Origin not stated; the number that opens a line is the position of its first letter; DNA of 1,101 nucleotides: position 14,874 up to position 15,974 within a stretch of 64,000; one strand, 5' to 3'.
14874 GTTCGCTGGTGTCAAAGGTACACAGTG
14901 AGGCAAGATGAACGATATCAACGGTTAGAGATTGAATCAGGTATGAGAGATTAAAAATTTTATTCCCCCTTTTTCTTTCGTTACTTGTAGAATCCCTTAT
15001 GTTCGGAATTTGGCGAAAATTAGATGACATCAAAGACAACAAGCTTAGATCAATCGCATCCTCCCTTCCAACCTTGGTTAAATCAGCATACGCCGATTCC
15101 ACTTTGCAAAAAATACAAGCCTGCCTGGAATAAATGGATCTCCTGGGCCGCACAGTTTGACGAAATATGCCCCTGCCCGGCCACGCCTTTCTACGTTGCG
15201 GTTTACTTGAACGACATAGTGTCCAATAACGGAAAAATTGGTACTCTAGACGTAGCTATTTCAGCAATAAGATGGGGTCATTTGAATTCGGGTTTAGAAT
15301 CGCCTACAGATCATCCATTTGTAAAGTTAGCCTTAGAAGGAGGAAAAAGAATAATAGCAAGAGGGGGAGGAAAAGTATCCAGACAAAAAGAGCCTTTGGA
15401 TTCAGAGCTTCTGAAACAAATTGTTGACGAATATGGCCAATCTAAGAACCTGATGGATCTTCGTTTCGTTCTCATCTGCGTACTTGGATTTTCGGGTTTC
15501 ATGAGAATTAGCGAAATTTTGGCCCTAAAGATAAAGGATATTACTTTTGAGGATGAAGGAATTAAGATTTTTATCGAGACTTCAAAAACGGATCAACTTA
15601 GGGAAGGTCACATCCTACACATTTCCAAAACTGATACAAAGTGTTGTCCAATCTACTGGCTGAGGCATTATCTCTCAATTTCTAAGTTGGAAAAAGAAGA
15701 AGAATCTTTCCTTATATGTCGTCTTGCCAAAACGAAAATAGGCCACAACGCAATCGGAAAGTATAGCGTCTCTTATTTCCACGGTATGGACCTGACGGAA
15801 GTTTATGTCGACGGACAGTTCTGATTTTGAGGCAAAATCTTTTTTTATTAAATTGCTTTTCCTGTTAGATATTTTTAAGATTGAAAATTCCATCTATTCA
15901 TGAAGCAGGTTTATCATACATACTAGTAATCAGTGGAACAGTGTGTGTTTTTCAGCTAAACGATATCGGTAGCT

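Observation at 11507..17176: DIRS-superfamily element with long direct (not inverted) terminal repeats, so Ngaro/PAT-like rather than DIRS1-like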

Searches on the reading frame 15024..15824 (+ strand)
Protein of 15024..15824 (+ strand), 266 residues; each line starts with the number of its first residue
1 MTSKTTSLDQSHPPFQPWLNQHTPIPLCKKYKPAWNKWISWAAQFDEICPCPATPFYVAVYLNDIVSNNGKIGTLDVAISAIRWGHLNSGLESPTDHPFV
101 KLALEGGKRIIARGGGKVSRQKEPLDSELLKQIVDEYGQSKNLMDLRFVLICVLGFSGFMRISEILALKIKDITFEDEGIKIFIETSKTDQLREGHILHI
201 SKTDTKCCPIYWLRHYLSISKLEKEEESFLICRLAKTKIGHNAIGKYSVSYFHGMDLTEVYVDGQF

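Call 5: search_protein_families(library=pfam, proteins=[window:15024-15824:+], max_evalue=0.1)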
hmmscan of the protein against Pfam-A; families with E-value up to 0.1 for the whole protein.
window:15024-15824:+ (266 aa): 1 family
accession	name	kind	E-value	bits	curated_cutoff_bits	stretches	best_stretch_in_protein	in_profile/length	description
PF00589.27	Phage_integrase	-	2.4e-07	31.1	27.1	1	127-245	5-111/172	Phage integrase family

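Call 20: find_homologous_proteins(query=window:15024-15785:+, max_evalue=0.00001)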
Query window:15024-15785:+ (254 aa): 46 proteins with E <= 0.00001 among 870 candidates.
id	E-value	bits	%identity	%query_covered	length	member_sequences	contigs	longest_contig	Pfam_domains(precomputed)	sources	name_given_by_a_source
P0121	4.3e-138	477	91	88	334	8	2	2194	PF00589.28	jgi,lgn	-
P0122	1.2e-112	394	74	87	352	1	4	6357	PF00589.28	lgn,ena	-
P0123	1.4e-86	309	60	87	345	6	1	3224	PF00589.28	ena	-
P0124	4.1e-83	297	59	87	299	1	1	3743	PF00589.28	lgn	-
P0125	1.3e-81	292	58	88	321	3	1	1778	PF00589.28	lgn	-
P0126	7.8e-81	290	57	88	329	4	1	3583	PF00589.28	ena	-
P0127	2.0e-80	288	55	88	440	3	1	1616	PF00589.28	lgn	-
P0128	1.1e-78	283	57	88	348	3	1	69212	PF00589.28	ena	-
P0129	7.0e-77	277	54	88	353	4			PF00589.28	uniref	uniref:Tyr recombinase domain-containing protein n=1 Tax=Clytia hemisphaerica TaxID=252671 RepID=A0A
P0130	9.6e-76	273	53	87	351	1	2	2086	PF00589.28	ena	-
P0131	2.6e-75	272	54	88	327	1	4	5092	PF00589.28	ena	-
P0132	5.3e-74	267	50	88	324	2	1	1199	PF00589.28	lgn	-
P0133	5.5e-74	267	56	88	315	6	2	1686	PF00589.28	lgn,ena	-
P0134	1.2e-73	266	52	88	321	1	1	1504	PF00589.28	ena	-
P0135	1.8e-73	266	54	87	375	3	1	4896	PF00589.28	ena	-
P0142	1.2e-57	214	57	66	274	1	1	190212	PF00589.28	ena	-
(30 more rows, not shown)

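Call 21: find_encoding_contigs(protein=P0121, flank=10000, max_places=6)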
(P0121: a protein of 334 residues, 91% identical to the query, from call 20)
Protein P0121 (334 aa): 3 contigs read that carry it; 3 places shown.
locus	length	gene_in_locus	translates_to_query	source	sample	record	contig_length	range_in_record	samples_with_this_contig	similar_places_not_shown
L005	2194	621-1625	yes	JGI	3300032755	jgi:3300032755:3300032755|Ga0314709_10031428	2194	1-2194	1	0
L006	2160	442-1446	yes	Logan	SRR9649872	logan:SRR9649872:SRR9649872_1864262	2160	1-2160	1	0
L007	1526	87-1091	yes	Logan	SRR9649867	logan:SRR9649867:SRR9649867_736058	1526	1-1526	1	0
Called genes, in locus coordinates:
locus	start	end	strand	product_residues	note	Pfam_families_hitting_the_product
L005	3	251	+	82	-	?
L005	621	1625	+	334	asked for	PF00589:Phage_integrase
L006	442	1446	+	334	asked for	PF00589:Phage_integrase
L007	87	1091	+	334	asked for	PF00589:Phage_integrase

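Call 22: find_encoding_contigs(protein=P0128, flank=10000, max_places=4)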
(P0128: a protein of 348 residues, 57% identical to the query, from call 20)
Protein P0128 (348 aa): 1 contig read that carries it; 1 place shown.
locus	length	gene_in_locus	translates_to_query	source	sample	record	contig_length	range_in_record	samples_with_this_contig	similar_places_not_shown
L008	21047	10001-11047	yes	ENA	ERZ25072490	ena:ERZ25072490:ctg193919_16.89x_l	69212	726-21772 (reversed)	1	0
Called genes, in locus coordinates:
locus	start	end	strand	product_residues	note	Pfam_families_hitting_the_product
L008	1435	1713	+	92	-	-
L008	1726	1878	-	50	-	-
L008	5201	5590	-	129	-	-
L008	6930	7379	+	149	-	PF00098:zf-CCHC (weak)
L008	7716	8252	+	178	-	-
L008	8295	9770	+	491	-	PF00078:RVT_1, PF05869:Dam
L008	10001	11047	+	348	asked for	PF00589:Phage_integrase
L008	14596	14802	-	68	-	-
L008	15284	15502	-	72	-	-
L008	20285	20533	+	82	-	-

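Call 28: search_protein_families(library=pfam, proteins=[P0121, P0122], max_evalue=0.01)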
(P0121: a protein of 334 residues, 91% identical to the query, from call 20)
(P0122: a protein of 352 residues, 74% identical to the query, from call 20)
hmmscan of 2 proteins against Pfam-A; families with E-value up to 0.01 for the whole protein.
P0121 (334 aa): 2 families
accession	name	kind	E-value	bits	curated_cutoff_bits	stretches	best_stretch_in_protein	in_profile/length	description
PF00589.27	Phage_integrase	-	3.5e-14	53.4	27.1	1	135-321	5-169/172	Phage integrase family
PF07146.16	DUF1389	-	0.002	17.9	29.6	1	126-281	30-185/311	Protein of unknown function (DUF1389)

P0122 (352 aa): 1 family
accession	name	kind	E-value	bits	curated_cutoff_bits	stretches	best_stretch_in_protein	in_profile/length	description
PF00589.27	Phage_integrase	-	1.2e-12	48.3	27.1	1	155-339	8-169/172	Phage integrase family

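Call 34: find_encoding_contigs(protein=P0142, flank=10000, max_places=3)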
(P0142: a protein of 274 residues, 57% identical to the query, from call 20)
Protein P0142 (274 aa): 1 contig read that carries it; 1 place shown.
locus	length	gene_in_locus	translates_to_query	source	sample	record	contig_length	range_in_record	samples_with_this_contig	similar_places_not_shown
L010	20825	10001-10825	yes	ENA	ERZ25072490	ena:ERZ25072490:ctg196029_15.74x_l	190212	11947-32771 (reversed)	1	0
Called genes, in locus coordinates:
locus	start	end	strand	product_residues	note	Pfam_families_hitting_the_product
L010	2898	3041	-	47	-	-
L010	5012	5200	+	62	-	-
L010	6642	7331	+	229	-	PF00098:zf-CCHC (weak)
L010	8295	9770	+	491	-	PF00078:RVT_1, PF05869:Dam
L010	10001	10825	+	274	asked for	PF00589:Phage_integrase (faint)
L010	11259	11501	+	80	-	-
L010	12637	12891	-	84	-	-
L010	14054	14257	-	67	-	-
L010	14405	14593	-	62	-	-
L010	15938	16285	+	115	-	-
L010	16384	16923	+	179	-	-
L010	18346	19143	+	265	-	PF05699:Dimer_Tnp_hAT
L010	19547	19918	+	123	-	-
